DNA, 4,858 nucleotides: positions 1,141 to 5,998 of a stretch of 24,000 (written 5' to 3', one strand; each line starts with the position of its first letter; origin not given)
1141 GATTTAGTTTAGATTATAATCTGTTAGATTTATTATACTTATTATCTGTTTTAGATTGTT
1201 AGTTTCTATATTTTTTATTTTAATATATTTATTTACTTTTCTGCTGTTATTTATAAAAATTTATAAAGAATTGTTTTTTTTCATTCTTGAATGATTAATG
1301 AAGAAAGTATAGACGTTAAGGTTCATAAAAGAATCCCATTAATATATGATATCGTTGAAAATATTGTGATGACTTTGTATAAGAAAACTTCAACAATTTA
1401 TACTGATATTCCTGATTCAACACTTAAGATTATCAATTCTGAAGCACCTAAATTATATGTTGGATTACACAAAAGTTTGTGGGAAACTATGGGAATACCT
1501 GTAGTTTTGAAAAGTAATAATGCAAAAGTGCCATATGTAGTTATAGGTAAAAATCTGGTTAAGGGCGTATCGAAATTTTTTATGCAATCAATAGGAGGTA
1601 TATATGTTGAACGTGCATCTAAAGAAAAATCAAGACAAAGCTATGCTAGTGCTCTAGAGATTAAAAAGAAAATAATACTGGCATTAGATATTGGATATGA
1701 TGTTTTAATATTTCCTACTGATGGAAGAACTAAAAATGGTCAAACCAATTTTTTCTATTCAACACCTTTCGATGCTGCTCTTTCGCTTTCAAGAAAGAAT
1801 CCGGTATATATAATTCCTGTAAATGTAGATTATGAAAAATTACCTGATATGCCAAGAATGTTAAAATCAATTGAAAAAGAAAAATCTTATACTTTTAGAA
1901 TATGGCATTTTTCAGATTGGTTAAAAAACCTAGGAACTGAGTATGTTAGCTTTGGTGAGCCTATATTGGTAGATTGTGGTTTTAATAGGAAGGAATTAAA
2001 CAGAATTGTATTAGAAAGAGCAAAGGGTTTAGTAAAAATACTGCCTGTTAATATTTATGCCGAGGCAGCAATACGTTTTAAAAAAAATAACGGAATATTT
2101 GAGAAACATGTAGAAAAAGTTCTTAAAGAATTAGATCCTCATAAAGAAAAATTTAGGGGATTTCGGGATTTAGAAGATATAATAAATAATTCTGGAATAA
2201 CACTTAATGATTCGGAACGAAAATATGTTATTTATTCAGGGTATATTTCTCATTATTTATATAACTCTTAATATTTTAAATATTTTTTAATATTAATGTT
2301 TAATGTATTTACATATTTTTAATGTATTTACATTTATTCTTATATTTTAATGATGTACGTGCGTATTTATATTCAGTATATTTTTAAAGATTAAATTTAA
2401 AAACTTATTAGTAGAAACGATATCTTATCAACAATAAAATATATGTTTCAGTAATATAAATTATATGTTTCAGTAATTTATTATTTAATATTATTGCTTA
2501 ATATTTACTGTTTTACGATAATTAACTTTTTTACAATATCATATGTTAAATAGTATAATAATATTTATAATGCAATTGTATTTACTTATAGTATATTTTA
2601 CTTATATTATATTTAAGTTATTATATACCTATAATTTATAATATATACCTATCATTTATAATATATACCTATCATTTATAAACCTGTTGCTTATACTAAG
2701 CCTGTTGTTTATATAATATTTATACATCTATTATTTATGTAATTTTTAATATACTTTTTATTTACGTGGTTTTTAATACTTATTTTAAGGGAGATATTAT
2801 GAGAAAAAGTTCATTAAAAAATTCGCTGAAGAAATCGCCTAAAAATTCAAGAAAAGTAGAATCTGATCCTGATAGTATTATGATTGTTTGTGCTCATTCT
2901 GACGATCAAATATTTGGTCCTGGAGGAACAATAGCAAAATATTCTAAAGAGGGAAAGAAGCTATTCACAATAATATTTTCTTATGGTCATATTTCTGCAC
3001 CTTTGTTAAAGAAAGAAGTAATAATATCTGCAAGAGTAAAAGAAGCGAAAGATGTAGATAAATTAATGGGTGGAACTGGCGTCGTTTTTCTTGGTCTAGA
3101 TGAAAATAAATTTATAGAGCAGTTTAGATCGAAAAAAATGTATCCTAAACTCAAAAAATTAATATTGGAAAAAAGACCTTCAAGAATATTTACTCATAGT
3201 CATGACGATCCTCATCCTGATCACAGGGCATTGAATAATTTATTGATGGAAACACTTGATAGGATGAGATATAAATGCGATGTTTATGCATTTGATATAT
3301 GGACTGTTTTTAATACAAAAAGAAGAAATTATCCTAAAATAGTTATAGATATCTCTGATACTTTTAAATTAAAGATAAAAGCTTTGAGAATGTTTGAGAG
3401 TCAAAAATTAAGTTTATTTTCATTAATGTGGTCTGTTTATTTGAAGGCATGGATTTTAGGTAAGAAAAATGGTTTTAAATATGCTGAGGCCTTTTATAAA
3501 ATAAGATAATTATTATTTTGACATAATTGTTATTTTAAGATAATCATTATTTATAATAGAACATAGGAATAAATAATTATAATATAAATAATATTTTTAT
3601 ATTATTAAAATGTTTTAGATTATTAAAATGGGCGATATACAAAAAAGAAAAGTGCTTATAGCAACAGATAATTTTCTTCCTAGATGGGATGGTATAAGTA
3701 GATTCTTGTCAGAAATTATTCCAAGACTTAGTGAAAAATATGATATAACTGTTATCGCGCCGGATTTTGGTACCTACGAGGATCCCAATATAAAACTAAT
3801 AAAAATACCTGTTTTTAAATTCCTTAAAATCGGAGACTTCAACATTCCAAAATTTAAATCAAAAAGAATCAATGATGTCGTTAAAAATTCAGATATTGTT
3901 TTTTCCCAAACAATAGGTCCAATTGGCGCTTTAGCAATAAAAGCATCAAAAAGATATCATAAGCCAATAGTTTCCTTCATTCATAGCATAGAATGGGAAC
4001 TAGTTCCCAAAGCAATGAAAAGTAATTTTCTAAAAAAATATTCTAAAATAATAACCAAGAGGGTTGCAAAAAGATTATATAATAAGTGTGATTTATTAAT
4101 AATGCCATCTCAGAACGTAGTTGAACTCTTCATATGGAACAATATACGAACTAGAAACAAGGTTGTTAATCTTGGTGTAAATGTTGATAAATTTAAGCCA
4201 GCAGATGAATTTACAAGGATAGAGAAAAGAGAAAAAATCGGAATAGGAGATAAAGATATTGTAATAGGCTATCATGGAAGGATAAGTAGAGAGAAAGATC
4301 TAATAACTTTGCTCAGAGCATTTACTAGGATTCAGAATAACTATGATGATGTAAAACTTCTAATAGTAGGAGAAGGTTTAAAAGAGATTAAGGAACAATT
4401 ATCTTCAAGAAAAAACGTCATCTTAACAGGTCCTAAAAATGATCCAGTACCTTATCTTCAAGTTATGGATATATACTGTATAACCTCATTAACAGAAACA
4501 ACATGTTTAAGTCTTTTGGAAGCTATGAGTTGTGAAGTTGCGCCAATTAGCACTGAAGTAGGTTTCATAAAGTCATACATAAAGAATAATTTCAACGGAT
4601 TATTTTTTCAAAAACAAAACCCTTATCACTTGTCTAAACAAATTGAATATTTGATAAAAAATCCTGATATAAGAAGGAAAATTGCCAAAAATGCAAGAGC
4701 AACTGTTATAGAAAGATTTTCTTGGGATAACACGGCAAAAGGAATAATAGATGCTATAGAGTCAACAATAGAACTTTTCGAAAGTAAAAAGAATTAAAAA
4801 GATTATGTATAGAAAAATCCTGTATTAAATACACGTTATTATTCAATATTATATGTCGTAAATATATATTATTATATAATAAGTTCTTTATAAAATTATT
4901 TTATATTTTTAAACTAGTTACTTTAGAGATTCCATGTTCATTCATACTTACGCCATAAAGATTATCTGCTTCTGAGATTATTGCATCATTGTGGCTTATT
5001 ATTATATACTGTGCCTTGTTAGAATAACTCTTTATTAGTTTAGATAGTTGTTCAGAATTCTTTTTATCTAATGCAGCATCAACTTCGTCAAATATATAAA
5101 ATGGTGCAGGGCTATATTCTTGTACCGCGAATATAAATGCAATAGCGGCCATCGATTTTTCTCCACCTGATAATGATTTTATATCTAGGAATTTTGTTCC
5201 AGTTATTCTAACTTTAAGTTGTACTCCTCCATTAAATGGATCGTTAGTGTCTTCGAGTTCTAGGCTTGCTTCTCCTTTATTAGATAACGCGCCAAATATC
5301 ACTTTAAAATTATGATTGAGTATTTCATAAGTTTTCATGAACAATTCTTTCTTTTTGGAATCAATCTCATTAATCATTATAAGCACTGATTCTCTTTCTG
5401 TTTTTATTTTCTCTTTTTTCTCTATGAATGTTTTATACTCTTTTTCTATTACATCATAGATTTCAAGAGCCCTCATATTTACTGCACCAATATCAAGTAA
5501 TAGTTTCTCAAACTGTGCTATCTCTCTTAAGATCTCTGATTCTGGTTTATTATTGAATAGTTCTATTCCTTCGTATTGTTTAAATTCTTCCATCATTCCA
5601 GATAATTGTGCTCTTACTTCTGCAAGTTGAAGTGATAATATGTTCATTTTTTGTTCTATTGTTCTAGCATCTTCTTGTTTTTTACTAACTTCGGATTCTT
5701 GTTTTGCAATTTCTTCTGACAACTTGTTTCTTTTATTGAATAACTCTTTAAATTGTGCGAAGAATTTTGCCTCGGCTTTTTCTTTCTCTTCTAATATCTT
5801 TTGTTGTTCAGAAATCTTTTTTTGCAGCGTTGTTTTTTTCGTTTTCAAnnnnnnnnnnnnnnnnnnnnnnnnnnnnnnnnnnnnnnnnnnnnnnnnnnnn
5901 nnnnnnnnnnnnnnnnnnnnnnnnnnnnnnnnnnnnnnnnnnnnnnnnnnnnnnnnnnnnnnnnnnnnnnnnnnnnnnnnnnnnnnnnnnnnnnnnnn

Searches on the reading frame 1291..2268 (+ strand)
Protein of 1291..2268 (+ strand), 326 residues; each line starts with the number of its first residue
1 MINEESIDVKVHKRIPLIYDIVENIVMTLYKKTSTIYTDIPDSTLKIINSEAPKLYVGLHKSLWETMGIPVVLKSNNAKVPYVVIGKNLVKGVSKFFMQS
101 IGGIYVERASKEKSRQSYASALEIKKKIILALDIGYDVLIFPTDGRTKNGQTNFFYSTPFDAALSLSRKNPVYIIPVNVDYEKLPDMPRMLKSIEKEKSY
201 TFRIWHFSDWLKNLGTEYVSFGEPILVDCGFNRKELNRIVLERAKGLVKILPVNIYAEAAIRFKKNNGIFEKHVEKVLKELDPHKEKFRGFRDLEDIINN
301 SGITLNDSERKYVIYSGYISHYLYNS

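Call 9: search_protein_families(library=pfam, proteins=[window:1291-2268:+], max_evalue=0.001)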
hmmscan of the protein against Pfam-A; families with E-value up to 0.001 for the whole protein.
window:1291-2268:+ (326 aa): 1 family
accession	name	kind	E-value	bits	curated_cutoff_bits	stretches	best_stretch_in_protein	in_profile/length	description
PF01553.26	Acyltransferase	-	2.1e-10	40.9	23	1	48-179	10-131/132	Acyltransferase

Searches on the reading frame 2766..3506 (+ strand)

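Call 9: search_protein_families(library=pfam, proteins=[window:2766-3506:+], max_evalue=0.001)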
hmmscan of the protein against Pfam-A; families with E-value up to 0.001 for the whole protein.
window:2766-3506:+ (247 aa): 1 family
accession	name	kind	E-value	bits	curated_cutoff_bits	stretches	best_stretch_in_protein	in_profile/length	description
PF02585.22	PIG-L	-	4.7e-20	72.8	28.2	1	39-162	1-127/129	GlcNAc-PI de-N-acetylase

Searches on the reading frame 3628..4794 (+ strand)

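Call 9: search_protein_families(library=pfam, proteins=[window:3628-4794:+], max_evalue=0.001)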
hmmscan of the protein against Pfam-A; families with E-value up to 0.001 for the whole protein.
window:3628-4794:+ (389 aa): 4 families
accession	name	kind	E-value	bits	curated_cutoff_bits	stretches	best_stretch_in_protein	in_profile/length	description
PF00534.26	Glycos_transf_1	-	1.2e-36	126.3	26.4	1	197-358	2-171/172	Glycosyl transferases group 1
PF13692.12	Glyco_trans_1_4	-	1.2e-27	97.3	27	1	212-345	3-142/142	Glycosyl transferases group 1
PF13439.12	Glyco_transf_4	-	3.7e-15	56.8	28.5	1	21-187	2-169/170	Glycosyltransferase Family 4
PF13524.12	Glyco_trans_1_2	-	9e-08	32.6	25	1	271-374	32-143/144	Glycosyl transferase-like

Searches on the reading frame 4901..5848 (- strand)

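Call 9: search_protein_families(library=pfam, proteins=[window:4901-5848:-], max_evalue=0.001)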
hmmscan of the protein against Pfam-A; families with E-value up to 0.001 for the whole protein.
window:4901-5848:- (315 aa): 2 families
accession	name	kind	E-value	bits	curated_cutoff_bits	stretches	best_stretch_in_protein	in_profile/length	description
PF02463.25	SMC_N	-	1e-29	104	40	1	13-308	59-219/220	RecF/RecN/SMC N terminal domain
PF13304.12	AAA_21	-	6.6e-06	26.8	27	1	172-292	220-304/304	AAA domain, putative AbiEii toxin, Type IV TA system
